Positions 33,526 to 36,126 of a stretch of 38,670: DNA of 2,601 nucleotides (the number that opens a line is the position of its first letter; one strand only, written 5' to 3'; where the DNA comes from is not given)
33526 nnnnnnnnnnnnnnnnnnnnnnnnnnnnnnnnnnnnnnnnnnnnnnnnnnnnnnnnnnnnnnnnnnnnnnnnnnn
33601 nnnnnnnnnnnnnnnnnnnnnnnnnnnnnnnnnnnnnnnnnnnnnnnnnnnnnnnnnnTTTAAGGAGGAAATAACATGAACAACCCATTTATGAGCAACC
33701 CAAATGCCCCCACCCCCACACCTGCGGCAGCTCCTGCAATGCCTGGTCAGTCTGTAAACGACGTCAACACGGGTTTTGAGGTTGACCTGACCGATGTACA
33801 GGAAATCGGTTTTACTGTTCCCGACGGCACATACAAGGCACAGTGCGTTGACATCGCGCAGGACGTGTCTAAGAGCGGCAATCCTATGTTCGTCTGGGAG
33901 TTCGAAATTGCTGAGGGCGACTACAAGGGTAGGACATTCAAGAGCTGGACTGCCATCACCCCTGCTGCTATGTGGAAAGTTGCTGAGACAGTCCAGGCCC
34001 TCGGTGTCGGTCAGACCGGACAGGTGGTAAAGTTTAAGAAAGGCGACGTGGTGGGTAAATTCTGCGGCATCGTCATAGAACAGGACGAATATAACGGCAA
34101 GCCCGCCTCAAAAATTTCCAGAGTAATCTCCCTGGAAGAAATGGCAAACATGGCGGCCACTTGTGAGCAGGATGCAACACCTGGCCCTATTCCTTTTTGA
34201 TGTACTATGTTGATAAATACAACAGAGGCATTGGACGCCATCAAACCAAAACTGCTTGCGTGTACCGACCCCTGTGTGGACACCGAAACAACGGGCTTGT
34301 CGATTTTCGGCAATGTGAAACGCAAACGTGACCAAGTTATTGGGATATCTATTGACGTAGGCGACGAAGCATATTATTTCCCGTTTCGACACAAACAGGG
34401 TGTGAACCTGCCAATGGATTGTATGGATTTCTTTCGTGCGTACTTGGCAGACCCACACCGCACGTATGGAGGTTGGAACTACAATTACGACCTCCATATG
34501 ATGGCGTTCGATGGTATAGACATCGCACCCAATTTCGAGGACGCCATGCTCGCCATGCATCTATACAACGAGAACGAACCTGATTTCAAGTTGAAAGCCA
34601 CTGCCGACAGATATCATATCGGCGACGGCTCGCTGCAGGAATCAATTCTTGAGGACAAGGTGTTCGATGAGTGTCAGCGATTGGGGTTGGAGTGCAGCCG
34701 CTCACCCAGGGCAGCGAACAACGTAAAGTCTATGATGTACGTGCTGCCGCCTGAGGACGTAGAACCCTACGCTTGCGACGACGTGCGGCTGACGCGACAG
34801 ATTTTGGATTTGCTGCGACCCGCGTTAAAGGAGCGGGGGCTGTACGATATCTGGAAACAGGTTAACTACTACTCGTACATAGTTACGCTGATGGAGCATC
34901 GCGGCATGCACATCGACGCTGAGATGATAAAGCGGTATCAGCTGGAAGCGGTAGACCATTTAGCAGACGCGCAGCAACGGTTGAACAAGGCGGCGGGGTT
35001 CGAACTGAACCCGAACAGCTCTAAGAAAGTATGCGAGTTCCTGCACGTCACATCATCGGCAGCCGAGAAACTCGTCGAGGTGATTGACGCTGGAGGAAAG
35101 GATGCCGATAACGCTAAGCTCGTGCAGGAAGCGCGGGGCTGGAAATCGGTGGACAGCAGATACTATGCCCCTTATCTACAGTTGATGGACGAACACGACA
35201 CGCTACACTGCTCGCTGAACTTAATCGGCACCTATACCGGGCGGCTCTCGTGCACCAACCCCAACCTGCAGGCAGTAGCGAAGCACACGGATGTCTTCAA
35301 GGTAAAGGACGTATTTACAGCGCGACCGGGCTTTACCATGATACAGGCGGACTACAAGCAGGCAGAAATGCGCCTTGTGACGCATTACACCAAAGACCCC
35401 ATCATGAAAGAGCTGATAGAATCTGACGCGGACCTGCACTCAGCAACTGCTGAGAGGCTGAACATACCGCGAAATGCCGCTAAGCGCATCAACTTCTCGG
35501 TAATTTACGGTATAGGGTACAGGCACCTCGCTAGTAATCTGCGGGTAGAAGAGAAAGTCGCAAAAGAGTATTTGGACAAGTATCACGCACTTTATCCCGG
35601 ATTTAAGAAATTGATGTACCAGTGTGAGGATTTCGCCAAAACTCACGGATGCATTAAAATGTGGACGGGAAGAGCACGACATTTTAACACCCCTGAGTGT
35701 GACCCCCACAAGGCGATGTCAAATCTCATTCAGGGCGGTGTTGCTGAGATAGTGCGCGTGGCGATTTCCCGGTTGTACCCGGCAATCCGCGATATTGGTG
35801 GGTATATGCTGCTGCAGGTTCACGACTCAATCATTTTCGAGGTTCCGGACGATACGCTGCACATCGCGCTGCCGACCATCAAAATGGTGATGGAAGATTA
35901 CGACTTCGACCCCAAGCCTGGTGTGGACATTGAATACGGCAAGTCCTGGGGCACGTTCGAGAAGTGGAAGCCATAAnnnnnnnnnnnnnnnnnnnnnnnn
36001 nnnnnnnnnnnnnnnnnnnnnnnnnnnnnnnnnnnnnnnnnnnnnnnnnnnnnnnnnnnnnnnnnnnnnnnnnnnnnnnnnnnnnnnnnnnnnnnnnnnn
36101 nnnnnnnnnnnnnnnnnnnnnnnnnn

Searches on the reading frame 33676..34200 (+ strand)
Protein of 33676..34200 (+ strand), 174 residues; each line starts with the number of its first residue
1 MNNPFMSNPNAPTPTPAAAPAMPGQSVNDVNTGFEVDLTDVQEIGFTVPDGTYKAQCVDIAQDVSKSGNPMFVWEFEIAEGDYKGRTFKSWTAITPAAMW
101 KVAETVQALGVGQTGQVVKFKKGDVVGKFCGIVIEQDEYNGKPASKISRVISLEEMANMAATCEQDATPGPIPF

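Call 36: search_protein_families(library=phrogs, max_evalue=0.001, proteins=[window:33676-34200:+])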
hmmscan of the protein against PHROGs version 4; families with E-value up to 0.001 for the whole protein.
window:33676-34200:+ (174 aa): 6 families
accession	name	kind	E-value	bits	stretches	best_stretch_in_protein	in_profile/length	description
phrog_3724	-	unknown function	1.2e-19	71.8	1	32-166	6-144/285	-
phrog_14876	-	DNA, RNA and nucleotide metabolism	4.1e-15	57.2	1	37-161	21-148/183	DNA polymerase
phrog_378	-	DNA, RNA and nucleotide metabolism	5.5e-12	47.2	1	33-155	4-137/163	single strand DNA binding protein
phrog_7778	-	DNA, RNA and nucleotide metabolism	2.8e-07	31.4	1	47-95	37-85/162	single strand DNA binding protein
phrog_2300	-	unknown function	2.5e-06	28.5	1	41-88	42-91/347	-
phrog_18107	-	unknown function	8.2e-06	26.9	1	47-118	18-91/201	-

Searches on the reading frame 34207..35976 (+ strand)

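Call 36: search_protein_families(library=phrogs, max_evalue=0.001, proteins=[window:34207-35976:+])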
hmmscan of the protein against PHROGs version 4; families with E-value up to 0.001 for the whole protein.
window:34207-35976:+ (589 aa): 9 families
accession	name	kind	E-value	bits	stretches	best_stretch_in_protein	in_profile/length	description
phrog_17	-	DNA, RNA and nucleotide metabolism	4.2e-99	334.2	1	24-583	675-1232/1445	DNA polymerase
phrog_2573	-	DNA, RNA and nucleotide metabolism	3.9e-24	86.4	1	364-568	3-251/336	DNA polymerase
phrog_15971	-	DNA, RNA and nucleotide metabolism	5.1e-19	69.7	1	323-581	114-372/376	DNA polymerase I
phrog_12241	-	DNA, RNA and nucleotide metabolism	5.5e-18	66.2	1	24-262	132-361/502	DNA polymerase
phrog_5995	-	DNA, RNA and nucleotide metabolism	1.2e-14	55.4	1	431-565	3-147/236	DNA polymerase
phrog_10285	-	DNA, RNA and nucleotide metabolism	7.5e-14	52.5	1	353-478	31-172/321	DNA polymerase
phrog_9556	-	DNA, RNA and nucleotide metabolism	1e-05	25.7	0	324-358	406-440/441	DNA polymerase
phrog_23226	-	DNA, RNA and nucleotide metabolism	1.2e-05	25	0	328-412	289-375/611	DNA polymerase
phrog_35406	-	DNA, RNA and nucleotide metabolism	2.3e-05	24.7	0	422-530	109-225/320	DNA polymerase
